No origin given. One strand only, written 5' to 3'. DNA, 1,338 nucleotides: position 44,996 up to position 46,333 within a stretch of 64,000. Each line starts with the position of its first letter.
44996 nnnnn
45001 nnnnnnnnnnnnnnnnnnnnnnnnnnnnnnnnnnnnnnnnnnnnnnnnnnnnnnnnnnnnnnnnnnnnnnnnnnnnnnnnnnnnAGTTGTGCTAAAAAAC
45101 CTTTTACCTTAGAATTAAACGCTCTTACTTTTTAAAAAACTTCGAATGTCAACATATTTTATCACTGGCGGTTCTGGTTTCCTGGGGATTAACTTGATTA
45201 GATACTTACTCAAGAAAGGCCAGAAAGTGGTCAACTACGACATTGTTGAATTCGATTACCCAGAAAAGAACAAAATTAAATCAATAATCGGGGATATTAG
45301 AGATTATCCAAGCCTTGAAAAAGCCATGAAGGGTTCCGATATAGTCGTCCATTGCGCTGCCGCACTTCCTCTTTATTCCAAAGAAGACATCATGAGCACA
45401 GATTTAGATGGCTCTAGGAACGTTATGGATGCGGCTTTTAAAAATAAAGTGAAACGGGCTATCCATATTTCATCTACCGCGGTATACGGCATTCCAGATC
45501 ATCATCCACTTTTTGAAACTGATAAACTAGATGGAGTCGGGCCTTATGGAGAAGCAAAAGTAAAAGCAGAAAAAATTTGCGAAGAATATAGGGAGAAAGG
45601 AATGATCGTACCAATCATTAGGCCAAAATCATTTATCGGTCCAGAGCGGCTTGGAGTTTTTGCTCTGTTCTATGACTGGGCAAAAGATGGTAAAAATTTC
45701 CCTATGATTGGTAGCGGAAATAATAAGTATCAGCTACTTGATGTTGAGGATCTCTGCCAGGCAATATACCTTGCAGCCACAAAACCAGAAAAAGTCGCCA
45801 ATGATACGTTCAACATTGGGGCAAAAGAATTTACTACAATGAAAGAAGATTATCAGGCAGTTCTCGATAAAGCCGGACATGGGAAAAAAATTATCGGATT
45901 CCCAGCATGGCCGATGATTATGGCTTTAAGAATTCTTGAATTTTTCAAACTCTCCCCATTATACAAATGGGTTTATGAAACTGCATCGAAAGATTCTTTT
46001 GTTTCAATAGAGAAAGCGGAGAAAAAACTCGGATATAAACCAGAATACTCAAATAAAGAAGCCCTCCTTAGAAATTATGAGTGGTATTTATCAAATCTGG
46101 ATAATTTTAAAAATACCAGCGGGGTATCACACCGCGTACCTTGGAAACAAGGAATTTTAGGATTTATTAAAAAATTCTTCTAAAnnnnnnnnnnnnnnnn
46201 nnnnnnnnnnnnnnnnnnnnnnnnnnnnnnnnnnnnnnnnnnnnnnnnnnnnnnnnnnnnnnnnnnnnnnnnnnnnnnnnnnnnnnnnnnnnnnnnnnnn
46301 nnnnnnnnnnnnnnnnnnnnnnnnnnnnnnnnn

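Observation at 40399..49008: Candidate lipid-linked pentose (DPA/DPR-like) donor pathway: three consecutive large polytopic membrane proteins, an extended SDR, a UbiA-family phosphoribosyltransferase-like gene, a HAD phosphatase, rpiB and prs in one co-directional block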

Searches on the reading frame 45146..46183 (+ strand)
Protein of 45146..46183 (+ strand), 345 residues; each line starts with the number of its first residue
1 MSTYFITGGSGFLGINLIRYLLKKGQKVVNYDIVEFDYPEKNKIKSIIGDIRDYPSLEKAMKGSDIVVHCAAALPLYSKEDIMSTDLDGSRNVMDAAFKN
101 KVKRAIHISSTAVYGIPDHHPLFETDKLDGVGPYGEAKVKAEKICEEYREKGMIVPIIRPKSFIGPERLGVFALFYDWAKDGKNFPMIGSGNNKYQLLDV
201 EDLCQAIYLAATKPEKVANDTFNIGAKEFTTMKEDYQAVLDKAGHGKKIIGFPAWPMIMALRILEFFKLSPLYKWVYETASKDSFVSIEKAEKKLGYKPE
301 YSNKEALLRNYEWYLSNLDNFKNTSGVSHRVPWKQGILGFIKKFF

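Call 3: search_protein_families(library=pfam, proteins=[window:45146-46183:+], max_evalue=0.01)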
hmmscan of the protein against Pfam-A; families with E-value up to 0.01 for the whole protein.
window:45146-46183:+ (345 aa): 9 families
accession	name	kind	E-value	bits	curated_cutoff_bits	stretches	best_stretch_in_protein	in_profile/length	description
PF01370.27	Epimerase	-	5.3e-41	141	20.9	1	5-225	2-240/240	NAD dependent epimerase/dehydratase family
PF16363.11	GDP_Man_Dehyd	-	2.1e-24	87.1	27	1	5-306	1-328/332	GDP-mannose 4,6 dehydratase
PF01073.25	3Beta_HSD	-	5e-23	81.9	22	1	6-214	2-232/280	3-beta hydroxysteroid dehydrogenase/isomerase family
PF13460.12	NAD_binding_10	-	2.6e-13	50.7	27.2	1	8-163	1-146/184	NAD(P)H-binding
PF07993.18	NAD_binding_4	-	1.1e-12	48.1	20.1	1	42-166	61-210/258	Male sterility protein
PF02719.21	Polysacc_synt_2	-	2.3e-10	40.6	20.2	1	5-110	2-128/293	Polysaccharide biosynthesis protein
PF04321.23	RmlD_sub_bind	-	1e-09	38.3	27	1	5-155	4-146/287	RmlD substrate binding domain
PF05368.20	NmrA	-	0.00016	21.8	27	1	5-110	6-107/298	NmrA-like family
PF03435.24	Sacchrp_dh_NADP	-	0.0079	17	25.1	0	40-100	44-102/129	Saccharopine dehydrogenase NADP binding domain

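Call 4: search_protein_families(library=ncbifam, proteins=[window:45146-46183:+], max_evalue=0.01)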
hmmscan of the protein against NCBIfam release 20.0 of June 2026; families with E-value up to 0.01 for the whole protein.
window:45146-46183:+ (345 aa): 28 families (the best 25 are shown)
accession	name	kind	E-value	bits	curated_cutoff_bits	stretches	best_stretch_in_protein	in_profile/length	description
TIGR03466.1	HpnA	hypoth_equivalog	7.4e-32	110.5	367.65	1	4-316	3-323/327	hopanoid-associated sugar epimerase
TIGR01181.1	dTDP_gluc_dehyt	equivalog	1.7e-24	86.5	365.1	1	4-322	2-319/321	dTDP-glucose 4,6-dehydratase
TIGR04180.1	EDH_00030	hypoth_equivalog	2.9e-24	85.7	475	1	5-239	2-252/297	NAD-dependent 4,6-dehydratase LegB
NF042422.1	oxyalk_red_OleD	equivalog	2.4e-22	79.7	580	1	5-311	4-325/329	2-alkyl-3-oxoalkanoate reductase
NF042423.1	oxyalk_red_Shew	equivalog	2.1e-18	66.5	580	1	3-303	10-324/331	2-alkyl-3-oxoalkanoate reductase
TIGR01179.1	galE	equivalog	7.9e-16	57.8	262.3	1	5-151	3-162/332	UDP-glucose 4-epimerase GalE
NF052578.1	StrlDmthSdmBMthl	equivalog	3.1e-14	53.4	600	1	3-215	2-220/328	sterol demethylase protein SdmB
NF043036.1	ErythonDh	equivalog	5.3e-14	52.1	325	1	5-154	4-169/321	D-erythronate dehydrogenase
TIGR03589.1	PseB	equivalog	1.1e-13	50.8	407.75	1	3-110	6-125/324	UDP-N-acetylglucosamine 4,6-dehydratase (inverting)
TIGR02622.1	CDP_4_6_dhtase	equivalog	1.9e-13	50.3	278.45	1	5-151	8-171/352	CDP-glucose 4,6-dehydratase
NF005539.0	PRK07201.1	equivalog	1.4e-11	43.9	549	1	3-170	2-184/657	SDR family oxidoreductase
TIGR01746.1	Thioester-redct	subfamily_domain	4.2e-11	42.7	213.35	1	59-172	84-204/371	thioester reductase domain-containing protein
NF047922.1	GDPFucSynFcl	equivalog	4.7e-11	42.7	500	1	4-151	5-151/308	GDP-L-fucose synthase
TIGR04130.1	FnlA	equivalog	1e-10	41.1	730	1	5-116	8-131/337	UDP-N-acetylglucosamine 4,6-dehydratase/5-epimerase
TIGR01777.1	yfcH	hypoth_equivalog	1.4e-10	41.3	207.35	1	5-258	2-255/292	TIGR01777 family oxidoreductase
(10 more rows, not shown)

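Call 55: search_dna_similar(query=window:45146-46183:+, collection=plasmids, mode=protein, max_rows=15)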
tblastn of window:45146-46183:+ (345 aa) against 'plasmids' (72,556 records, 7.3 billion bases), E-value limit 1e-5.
Records with a match: 1660; places in all: 2436; records where one place covers at least 80% of the query: 1138.
Best place of each record, by identity: <60% 1660.
By first word of the organism name: Rhizobium 177; Bacillus 151; Sinorhizobium 136; Streptomyces 128; Phaeobacter 58; Azospirillum 50; Pseudosulfitobacter 48; Priestia 34; Thermus 31; Agrobacterium 29; and 224 more.
By predicted mobility (MOB-suite, as given by PLSDB): non-mobilizable 1181; conjugative 266; mobilizable 213.
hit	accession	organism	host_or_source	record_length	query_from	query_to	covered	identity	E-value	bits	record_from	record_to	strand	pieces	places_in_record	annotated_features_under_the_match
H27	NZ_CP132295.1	Natronococcus sp. AD-5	cell culture,sediment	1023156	3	343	99%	51.7%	1e-109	358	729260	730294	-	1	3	record has no annotation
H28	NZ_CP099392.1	Natronococcus sp. CG52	cell culture,salt lake sediment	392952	3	343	99%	50.6%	3e-106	348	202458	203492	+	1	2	NAD(P)-dependent oxidoreductase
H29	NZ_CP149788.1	Haloterrigena sp. KLK7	cell culture,salt lake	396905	3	344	99%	50.0%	6e-107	350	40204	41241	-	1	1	NAD-dependent epimerase/dehydratase family protein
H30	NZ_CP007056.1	Halostagnicola larsenii XH-48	-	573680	3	343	99%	49.1%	1e-105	347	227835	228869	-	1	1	NAD(P)-dependent oxidoreductase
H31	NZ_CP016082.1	Streptomyces sp. SAT1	Adenophora trachelioides Maxim.,single ...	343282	6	345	99%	41.6%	6e-89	298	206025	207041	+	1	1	NAD-dependent epimerase/dehydratase family protein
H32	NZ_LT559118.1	Nonomuraea gerenzanensis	-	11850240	5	345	99%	40.9%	4e-85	287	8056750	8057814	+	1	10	none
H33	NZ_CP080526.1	Mesorhizobium sp. AR07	Oxytropis sp.,Cell culture,root nodule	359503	1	341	99%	35.1%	1e-59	214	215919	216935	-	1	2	NAD-dependent epimerase/dehydratase family protein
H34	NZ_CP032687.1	Rhizobium sp. CCGE531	Phaseolus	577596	1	345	100%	34.6%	2e-60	216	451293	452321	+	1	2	NAD-dependent epimerase/dehydratase family protein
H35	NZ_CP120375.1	Sinorhizobium garamanticum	Argyrolobium uniflorum,Cell culture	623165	1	341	99%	34.7%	3e-59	213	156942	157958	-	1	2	NAD-dependent epimerase/dehydratase family protein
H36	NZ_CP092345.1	Rhizobium gallicum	Phaseolus vulgaris,Cell culture,nodule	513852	1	345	100%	34.1%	7e-57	206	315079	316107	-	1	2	NAD-dependent epimerase/dehydratase family protein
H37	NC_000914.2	Sinorhizobium fredii NGR234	-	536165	3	341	98%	33.8%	8e-55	200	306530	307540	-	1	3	NAD-dependent epimerase/dehydratase family protein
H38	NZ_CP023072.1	Sinorhizobium fredii CCBAU 83666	G.max,nodule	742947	3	345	99%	33.0%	5e-55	201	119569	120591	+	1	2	NAD-dependent epimerase/dehydratase family protein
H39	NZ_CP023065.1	Sinorhizobium sp. CCBAU 05631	G.max,nodule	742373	1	341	99%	33.2%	9e-55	200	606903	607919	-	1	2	NAD-dependent epimerase/dehydratase family protein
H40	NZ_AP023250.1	Mesorhizobium sp. 131-2-5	Lotus japonicus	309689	1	341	99%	32.5%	3e-53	195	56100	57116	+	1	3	NAD-dependent epimerase/dehydratase family protein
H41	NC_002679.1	Mesorhizobium japonicum MAFF 303099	-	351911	1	341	99%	32.5%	3e-53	195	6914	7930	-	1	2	NAD-dependent epimerase/dehydratase family protein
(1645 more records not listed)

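Call 56: get_annotated_region(hit=H34, flank=9000)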
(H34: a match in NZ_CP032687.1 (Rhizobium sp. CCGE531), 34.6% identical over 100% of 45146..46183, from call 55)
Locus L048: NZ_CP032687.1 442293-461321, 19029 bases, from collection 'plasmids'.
description: Rhizobium sp. CCGE531 plasmid pRCCGE531b, complete sequence
organism: Rhizobium sp. CCGE531 (NCBI taxid 2364271)
taxonomy: Bacteria; Pseudomonadota; Alphaproteobacteria; Hyphomicrobiales; Rhizobiaceae; Rhizobium; Rhizobium sp. CCGE531
host: -; source: Phaseolus; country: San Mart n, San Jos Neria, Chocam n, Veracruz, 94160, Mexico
typing (MOB-suite, as given by PLSDB): conjugative; relaxase MOBQ; mating-pair formation MPF_T
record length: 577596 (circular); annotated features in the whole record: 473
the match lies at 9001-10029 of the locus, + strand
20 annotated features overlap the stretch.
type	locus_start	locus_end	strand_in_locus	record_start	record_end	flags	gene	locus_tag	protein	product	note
CDS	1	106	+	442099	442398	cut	-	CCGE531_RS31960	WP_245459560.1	hypothetical protein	-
CDS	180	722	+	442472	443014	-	-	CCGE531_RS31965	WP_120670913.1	hypothetical protein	-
CDS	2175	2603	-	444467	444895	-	-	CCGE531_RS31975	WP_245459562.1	hypothetical protein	-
CDS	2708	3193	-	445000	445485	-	-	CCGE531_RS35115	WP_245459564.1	hypothetical protein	-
CDS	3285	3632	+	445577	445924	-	-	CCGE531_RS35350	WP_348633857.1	hypothetical protein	-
CDS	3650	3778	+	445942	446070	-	-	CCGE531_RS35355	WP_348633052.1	hypothetical protein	-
CDS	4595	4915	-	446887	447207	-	-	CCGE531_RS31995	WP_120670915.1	hypothetical protein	-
CDS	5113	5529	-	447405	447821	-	-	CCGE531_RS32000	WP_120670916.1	multiubiquitin domain-containing protein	-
CDS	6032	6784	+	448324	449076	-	-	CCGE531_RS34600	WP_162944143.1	hypothetical protein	-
CDS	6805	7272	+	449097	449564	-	-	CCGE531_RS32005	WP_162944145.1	hypothetical protein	-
CDS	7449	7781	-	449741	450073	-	-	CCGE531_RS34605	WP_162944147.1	hypothetical protein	-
CDS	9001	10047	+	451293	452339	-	-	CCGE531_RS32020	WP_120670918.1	NAD-dependent epimerase/dehydratase family protein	-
CDS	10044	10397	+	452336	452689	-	-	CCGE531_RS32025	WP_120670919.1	SMR family transporter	-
CDS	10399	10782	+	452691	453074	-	-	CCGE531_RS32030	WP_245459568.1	hypothetical protein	-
CDS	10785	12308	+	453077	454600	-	-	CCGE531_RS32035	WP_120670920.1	GMC family oxidoreductase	-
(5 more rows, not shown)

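Call 57: get_annotated_region(hit=H30, flank=8000)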
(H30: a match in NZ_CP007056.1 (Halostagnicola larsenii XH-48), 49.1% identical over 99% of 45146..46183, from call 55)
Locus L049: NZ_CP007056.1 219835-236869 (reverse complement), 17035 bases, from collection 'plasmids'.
description: Halostagnicola larsenii XH-48 plasmid unnamed, complete sequence
organism: Halostagnicola larsenii XH-48 (NCBI taxid 797299)
taxonomy: Archaea; Euryarchaeota; Halobacteria; Halobacteriales; Natrialbaceae; Halostagnicola; Halostagnicola larsenii; Halostagnicola larsenii XH-48
host: -; source: -; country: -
typing (MOB-suite, as given by PLSDB): non-mobilizable
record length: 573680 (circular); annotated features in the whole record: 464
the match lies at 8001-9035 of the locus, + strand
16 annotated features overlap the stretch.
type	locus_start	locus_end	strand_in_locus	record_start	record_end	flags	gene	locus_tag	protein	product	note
CDS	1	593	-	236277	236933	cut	-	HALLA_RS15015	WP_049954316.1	hypothetical protein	-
CDS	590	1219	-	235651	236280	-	-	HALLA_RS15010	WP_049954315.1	hypothetical protein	-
CDS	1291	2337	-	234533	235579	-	-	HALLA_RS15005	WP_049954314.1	metal-dependent hydrolase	-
CDS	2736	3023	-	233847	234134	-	-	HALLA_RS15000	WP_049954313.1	amphi-Trp domain-containing protein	-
CDS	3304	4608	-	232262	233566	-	-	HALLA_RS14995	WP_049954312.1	aryl-sulfate sulfotransferase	-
CDS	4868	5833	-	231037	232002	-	-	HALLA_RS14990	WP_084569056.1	lysylphosphatidylglycerol synthase transmembrane domain-containing protein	-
CDS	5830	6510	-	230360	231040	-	-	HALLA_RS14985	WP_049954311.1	PHP domain-containing protein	-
CDS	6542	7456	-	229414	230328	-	-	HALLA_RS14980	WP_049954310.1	decaprenyl-phosphate phosphoribosyltransferase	-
CDS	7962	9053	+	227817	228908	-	-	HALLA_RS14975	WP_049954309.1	NAD(P)-dependent oxidoreductase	-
CDS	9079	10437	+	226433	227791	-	-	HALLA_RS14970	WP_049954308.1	DolP-mannose mannosyltransferase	GO:0035269 - protein O-linked mannosylation [Evidence IEA]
CDS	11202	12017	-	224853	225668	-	-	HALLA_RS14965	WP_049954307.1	ABC transporter permease subunit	GO:0055085 - transmembrane transport [Evidence IEA]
CDS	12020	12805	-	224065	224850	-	-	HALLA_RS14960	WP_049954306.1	ABC transporter permease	-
CDS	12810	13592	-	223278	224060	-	-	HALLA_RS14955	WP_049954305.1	ABC transporter ATP-binding protein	GO:0006810 - transport [Evidence IEA]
CDS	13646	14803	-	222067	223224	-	-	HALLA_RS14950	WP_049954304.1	ABC transporter substrate-binding protein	-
CDS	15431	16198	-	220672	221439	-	-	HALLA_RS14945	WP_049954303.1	IclR family transcriptional regulator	GO:0006355 - regulation of DNA-templated transcription [Evidence IEA]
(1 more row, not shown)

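Call 98: search_protein_families(library=pfam, proteins=[L048:10399-10782:+, L048:12408-14384:-, L049:9079-10437:+, L049:5830-6510:-], max_evalue=0.01)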
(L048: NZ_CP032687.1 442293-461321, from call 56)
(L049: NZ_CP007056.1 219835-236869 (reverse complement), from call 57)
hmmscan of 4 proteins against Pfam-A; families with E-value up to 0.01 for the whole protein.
L048:10399-10782:+ (127 aa): 0 families

L048:12408-14384:- (658 aa): 0 families

L049:9079-10437:+ (452 aa): 2 families
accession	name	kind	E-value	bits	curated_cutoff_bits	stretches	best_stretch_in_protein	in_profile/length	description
PF15971.10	Mannosyl_trans4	-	3.9e-29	102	33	1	58-217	2-160/163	DolP-mannose mannosyltransferase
PF14145.11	YrhK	-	0.0051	17.1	26.1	0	17-42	10-36/58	YrhK-like protein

L049:5830-6510:- (226 aa): 2 families
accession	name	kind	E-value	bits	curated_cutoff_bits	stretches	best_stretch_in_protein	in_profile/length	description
PF13263.12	PHP_C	-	1e-15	57.4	21.3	1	139-189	2-56/56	PHP-associated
PF02811.25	PHP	-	2.2e-08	35.1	26.4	1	6-78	1-80/164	PHP domain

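Call 119: get_annotated_region(hit=H31, flank=8000)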
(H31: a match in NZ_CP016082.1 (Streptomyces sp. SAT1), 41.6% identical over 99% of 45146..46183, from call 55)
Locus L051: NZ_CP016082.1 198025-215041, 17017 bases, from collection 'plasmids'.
description: Streptomyces sp. SAT1 plasmid unnamed2, complete sequence
organism: Streptomyces sp. SAT1 (NCBI taxid 1849967)
taxonomy: Bacteria; Actinomycetota; Actinomycetes; Kitasatosporales; Streptomycetaceae; Streptomyces; Streptomyces sp. SAT1
host: -; source: Adenophora trachelioides Maxim.,single colony; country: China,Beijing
typing (MOB-suite, as given by PLSDB): non-mobilizable
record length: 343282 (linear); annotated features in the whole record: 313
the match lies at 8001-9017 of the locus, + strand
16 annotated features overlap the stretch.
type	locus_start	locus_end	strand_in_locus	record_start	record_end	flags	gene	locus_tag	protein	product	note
CDS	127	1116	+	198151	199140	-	-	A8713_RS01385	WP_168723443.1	alpha/beta hydrolase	-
CDS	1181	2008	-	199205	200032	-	-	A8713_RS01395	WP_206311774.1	DUF1206 domain-containing protein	-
CDS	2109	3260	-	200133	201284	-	-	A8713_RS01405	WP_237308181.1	ADP-ribosylglycohydrolase family protein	-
CDS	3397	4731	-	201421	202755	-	-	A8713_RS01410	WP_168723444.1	aspartate aminotransferase family protein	-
CDS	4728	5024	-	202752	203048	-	-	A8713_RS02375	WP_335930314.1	DUF6309 family protein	-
CDS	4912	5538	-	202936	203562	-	-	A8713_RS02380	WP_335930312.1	DUF6309 family protein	-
CDS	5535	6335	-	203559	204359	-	-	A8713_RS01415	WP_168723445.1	phytanoyl-CoA dioxygenase family protein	-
CDS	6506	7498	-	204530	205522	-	-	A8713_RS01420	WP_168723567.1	aldo/keto reductase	-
CDS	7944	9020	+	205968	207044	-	-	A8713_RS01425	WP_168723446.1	NAD-dependent epimerase/dehydratase family protein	-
CDS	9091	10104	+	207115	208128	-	-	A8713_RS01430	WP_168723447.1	UbiA prenyltransferase family protein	-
CDS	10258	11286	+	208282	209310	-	-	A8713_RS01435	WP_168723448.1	glycosyltransferase family 2 protein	-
CDS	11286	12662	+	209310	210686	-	-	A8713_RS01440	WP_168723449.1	endonuclease/exonuclease/phosphatase family protein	-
CDS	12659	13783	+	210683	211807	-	-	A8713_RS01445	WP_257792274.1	glycosyltransferase family 2 protein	-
CDS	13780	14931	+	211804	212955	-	-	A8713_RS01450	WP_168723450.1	lysylphosphatidylglycerol synthase domain-containing protein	-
CDS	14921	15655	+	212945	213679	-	-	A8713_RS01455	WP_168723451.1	polysaccharide deacetylase family protein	-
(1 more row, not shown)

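Call 124: find_related_loci(query=window:45146-46183:+, collection=metagenome_contigs, flank=9000)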
Query window:45146-46183:+ (345 aa) in metagenome_contigs; peptide patterns used: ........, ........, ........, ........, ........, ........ (x = any residue, [..] = any of these).
557 stretches matched a pattern; 467 encode a relative of the query (tblastn E <= 1e-3); the best 80 are kept; 80 distinct loci.
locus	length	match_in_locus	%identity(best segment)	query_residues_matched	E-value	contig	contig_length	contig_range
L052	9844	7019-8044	78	4-345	0e+0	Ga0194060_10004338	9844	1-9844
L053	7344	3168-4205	75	1-345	0e+0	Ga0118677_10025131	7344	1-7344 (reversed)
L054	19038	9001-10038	75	1-345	0e+0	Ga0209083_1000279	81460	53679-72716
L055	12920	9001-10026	77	4-345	0e+0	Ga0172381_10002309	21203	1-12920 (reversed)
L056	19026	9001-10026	75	4-345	0e+0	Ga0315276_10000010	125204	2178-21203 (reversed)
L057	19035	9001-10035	74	1-345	0e+0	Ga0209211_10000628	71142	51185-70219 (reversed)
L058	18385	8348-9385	75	1-345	0e+0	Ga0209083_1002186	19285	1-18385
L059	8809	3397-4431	74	1-345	0e+0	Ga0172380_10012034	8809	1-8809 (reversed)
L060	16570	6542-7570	75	3-345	0e+0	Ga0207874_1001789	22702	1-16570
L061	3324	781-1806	77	5-345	0e+0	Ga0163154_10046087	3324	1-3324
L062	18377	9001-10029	75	3-345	2e-180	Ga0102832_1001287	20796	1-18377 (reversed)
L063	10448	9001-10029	75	3-345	2e-180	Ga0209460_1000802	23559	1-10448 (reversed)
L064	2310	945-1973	76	4-345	0e+0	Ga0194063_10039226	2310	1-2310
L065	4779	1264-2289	77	5-345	0e+0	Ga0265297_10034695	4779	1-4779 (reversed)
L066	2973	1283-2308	77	4-345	0e+0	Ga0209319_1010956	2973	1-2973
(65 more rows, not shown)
